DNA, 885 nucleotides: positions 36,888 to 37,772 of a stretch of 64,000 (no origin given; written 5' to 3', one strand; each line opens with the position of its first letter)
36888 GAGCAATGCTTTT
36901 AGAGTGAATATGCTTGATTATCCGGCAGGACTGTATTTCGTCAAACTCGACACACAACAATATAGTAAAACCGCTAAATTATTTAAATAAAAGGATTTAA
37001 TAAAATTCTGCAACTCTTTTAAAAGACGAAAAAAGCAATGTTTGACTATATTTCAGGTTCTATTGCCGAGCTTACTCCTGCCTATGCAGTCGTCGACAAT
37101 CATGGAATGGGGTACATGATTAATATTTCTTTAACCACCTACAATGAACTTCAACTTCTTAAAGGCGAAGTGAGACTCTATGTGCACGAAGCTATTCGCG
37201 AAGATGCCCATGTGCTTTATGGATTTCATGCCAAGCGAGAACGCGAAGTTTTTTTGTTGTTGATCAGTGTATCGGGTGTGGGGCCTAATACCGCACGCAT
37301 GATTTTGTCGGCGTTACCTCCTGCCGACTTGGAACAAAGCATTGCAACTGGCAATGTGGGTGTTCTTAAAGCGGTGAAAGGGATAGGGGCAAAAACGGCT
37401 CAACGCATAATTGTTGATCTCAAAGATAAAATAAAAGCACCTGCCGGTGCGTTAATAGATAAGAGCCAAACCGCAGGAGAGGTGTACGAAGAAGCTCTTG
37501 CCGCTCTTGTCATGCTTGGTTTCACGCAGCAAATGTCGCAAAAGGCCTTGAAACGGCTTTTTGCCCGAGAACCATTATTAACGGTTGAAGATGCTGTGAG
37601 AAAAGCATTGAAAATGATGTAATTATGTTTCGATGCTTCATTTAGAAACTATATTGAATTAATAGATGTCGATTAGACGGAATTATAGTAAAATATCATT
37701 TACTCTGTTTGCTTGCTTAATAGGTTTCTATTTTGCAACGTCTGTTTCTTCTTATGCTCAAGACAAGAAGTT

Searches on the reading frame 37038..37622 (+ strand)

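Call 99: search_protein_families(library=pfam, proteins=[window:37038-37622:+], max_evalue=0.00001)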
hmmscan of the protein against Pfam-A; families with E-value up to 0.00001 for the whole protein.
window:37038-37622:+ (194 aa): 4 families
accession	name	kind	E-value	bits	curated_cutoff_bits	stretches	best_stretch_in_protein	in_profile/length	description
PF01330.27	RuvA_N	-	3.3e-20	72.4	23.6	1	1-62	1-61/61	RuvA N terminal domain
PF14520.12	HHH_5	-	3.3e-16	59.9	27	1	72-130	1-57/57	Helix-hairpin-helix domain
PF07499.19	RuvA_C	-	1.4e-11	45.2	24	1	149-193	2-45/47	RuvA, C-terminal domain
PF00633.29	HHH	-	6e-08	32.6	24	0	110-125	13-28/30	Helix-hairpin-helix motif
